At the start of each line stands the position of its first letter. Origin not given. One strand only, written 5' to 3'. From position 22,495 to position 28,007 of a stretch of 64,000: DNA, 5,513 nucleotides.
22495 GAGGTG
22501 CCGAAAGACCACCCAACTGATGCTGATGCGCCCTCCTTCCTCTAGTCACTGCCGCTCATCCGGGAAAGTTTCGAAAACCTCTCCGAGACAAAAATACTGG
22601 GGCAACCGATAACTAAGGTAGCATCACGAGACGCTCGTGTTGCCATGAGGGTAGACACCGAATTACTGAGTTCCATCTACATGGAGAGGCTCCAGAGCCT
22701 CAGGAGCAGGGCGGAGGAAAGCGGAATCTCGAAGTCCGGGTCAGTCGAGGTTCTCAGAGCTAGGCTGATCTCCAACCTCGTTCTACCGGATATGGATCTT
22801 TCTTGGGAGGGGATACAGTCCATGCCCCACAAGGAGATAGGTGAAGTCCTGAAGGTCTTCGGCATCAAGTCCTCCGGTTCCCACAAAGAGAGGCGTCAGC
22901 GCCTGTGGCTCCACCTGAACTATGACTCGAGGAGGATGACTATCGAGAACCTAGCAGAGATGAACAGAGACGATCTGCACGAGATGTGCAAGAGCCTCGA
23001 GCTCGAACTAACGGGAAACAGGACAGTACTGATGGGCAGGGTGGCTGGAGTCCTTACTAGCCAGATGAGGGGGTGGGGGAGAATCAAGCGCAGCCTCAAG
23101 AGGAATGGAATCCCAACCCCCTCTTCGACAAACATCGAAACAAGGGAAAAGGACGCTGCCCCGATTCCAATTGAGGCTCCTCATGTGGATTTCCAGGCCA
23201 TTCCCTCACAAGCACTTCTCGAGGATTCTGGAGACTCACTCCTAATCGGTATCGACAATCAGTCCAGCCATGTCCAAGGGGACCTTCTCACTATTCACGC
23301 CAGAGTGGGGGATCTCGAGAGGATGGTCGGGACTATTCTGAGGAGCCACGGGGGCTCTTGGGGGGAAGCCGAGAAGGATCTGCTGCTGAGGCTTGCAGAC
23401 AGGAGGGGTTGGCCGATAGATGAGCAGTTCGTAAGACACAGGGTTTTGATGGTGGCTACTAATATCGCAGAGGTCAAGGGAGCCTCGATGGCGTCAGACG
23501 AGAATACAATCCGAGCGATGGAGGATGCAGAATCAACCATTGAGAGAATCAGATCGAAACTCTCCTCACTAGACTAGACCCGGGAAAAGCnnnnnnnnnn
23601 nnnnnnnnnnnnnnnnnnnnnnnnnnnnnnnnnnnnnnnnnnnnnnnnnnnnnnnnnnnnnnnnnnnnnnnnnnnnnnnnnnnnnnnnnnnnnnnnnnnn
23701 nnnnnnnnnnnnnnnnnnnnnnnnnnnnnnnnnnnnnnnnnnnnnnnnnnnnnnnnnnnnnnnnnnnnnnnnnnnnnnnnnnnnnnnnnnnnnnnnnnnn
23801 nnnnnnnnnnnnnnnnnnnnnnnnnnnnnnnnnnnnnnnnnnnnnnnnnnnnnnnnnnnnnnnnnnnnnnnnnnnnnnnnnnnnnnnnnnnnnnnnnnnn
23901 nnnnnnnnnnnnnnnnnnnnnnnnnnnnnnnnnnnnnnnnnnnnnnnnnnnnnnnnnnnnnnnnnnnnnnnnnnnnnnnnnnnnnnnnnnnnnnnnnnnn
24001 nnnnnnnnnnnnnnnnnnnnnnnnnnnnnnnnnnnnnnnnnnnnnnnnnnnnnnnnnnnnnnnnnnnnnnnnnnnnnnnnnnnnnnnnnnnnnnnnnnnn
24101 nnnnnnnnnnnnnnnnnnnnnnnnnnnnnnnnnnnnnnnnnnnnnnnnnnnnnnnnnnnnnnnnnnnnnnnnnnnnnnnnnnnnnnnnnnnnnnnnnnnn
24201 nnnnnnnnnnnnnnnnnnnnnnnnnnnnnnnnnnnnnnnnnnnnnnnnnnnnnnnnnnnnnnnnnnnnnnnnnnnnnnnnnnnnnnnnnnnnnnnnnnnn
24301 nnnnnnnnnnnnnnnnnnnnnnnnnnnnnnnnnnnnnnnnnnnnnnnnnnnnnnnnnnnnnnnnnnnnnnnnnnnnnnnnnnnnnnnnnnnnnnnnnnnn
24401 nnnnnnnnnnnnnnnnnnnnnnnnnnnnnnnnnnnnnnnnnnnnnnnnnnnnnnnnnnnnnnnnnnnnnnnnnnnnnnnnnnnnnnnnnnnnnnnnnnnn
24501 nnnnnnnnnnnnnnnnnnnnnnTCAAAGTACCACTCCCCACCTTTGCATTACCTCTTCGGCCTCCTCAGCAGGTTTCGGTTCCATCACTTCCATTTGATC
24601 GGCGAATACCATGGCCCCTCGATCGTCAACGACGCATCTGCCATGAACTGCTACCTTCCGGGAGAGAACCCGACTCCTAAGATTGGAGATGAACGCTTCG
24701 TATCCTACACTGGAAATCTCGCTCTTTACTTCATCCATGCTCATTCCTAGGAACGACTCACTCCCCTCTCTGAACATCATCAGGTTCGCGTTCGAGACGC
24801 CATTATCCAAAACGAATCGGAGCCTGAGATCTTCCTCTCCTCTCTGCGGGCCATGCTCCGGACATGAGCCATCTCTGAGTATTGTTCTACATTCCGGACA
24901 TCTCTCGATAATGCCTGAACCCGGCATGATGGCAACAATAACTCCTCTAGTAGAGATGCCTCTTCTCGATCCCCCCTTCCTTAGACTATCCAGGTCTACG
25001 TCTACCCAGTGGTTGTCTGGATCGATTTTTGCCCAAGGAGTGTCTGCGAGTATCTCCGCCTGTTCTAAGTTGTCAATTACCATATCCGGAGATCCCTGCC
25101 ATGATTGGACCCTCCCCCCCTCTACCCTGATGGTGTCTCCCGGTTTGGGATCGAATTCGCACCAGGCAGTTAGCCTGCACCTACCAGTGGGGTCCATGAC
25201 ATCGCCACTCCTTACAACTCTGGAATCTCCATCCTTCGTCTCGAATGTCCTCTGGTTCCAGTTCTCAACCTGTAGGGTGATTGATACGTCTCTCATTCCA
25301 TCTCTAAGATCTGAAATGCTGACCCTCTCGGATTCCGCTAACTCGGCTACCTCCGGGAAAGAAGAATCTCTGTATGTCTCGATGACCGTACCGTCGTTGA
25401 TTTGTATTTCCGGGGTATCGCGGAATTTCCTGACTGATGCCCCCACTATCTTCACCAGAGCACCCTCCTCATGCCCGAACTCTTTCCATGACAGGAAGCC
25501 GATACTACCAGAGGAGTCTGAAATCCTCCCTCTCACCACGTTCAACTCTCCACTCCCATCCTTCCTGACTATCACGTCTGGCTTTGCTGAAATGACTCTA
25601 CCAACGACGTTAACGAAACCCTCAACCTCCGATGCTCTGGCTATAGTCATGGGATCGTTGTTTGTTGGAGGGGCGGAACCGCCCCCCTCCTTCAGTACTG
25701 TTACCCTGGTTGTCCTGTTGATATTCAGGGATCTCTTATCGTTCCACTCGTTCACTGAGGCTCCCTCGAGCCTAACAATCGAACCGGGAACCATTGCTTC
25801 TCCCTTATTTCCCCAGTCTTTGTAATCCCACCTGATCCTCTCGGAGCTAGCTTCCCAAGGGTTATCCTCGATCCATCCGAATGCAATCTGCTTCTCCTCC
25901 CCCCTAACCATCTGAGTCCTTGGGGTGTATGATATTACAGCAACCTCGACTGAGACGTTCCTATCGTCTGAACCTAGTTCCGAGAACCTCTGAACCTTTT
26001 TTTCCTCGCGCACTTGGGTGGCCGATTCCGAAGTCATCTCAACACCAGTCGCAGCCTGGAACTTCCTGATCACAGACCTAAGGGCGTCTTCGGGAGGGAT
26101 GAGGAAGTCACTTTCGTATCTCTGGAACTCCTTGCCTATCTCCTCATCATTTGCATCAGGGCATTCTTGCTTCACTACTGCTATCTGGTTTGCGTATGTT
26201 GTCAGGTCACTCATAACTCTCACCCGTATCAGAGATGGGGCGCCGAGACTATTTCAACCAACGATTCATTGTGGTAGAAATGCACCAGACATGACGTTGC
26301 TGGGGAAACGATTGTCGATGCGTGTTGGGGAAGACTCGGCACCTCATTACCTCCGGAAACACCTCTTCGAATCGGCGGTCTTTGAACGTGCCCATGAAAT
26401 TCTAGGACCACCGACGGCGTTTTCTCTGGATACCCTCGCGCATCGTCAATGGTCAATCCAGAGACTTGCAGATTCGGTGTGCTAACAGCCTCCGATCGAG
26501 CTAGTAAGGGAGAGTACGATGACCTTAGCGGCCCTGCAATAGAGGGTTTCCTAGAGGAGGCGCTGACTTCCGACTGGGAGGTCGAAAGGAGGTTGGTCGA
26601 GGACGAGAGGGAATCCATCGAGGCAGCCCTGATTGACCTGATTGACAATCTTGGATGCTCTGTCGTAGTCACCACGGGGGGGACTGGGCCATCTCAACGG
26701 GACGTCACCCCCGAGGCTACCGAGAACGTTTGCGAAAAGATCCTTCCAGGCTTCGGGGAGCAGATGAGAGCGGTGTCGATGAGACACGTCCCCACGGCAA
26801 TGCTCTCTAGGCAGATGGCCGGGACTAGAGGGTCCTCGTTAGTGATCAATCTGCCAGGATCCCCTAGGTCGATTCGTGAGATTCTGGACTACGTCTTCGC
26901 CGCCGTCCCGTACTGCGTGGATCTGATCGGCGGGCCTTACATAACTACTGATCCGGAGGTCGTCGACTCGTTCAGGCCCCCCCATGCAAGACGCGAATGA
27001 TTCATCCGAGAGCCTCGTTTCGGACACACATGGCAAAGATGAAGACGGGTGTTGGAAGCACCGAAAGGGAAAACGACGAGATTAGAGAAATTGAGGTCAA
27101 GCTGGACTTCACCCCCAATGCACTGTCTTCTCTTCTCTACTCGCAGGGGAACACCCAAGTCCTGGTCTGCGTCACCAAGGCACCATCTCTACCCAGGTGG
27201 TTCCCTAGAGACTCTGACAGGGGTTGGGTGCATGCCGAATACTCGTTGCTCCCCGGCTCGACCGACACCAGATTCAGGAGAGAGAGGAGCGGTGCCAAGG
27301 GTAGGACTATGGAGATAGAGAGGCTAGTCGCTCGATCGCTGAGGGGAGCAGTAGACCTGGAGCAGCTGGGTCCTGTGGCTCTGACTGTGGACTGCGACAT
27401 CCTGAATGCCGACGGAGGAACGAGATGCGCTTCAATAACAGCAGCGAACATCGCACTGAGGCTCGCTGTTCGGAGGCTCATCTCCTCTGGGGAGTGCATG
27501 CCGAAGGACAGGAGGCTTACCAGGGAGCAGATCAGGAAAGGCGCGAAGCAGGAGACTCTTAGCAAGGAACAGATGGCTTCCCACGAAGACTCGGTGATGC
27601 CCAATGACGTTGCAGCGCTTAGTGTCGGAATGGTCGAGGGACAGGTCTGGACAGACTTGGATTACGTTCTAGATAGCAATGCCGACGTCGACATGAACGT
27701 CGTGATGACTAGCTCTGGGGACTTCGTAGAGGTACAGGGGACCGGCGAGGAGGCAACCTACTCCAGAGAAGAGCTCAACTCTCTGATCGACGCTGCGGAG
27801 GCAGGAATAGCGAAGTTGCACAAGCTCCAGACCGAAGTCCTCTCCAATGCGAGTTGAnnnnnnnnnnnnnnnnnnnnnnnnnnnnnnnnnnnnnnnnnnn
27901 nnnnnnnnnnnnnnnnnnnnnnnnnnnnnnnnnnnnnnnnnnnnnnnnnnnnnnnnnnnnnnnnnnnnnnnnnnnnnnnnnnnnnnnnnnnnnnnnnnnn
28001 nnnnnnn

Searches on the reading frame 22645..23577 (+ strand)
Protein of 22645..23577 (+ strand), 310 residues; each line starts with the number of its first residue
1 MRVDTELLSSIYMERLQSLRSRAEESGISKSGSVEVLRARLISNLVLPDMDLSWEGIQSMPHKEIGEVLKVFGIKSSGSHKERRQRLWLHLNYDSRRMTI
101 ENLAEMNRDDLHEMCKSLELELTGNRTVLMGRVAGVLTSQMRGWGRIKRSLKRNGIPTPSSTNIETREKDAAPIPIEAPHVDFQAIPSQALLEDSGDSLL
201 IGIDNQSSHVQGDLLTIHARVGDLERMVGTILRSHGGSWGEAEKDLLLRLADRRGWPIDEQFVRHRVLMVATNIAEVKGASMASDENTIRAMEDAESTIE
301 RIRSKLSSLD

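Call 28: search_protein_families(library=pfam, proteins=[window:22645-23577:+], max_evalue=0.001)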
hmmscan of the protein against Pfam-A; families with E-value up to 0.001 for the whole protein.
window:22645-23577:+ (310 aa): 2 families
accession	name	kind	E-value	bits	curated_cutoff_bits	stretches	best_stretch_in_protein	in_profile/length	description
PF18953.6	SAP_new25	-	0.00033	20.7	26.3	0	108-137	10-39/51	SAP domain-containing new25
PF07766.19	LETM1_RBD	-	0.00034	20.7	25.3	0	27-93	141-213/229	LETM1-like, RBD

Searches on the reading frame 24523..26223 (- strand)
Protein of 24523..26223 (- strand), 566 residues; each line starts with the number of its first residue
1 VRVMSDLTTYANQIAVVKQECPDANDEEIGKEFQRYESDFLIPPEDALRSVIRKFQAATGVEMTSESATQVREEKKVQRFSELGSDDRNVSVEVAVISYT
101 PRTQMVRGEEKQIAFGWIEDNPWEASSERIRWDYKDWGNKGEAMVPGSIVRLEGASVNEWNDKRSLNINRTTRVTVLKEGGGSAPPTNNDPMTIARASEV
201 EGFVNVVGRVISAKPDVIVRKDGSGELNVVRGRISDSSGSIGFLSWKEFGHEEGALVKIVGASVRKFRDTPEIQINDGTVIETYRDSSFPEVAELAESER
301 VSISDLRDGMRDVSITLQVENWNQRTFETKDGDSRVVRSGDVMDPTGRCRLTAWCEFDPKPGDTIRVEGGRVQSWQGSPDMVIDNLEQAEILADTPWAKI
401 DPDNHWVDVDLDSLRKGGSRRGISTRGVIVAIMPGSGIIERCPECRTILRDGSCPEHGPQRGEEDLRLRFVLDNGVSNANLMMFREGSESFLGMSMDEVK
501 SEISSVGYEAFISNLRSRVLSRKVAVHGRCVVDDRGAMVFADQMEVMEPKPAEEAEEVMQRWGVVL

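Call 15: search_protein_families(library=pfam, proteins=[window:24523-26223:-], max_evalue=0.001)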
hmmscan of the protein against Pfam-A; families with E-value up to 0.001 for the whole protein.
window:24523-26223:- (566 aa): 1 family
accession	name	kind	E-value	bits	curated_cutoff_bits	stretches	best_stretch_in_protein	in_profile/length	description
PF01336.31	tRNA_anti-codon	-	3.1e-06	27.5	27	0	339-387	19-73/75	OB-fold nucleic acid binding domain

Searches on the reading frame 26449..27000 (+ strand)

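Call 15: search_protein_families(library=pfam, proteins=[window:26449-27000:+], max_evalue=0.001)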
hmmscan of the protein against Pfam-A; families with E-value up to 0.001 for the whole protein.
window:26449-27000:+ (183 aa): 1 family
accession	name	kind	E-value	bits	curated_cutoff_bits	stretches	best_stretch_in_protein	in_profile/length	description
PF00994.29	MoCF_biosynth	-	2.4e-27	95.8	26.6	1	10-150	1-138/144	Probable molybdopterin binding domain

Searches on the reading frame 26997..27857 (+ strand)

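Call 15: search_protein_families(library=pfam, proteins=[window:26997-27857:+], max_evalue=0.001)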
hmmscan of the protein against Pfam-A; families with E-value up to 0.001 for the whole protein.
window:26997-27857:+ (286 aa): 2 families
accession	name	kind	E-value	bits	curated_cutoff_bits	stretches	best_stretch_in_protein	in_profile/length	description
PF01138.27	RNase_PH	-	3e-23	83.1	25.5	1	28-157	1-127/130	3' exoribonuclease family, domain 1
PF03725.20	RNase_PH_C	-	3.8e-10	40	20.8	1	205-269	3-66/67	3' exoribonuclease family, domain 2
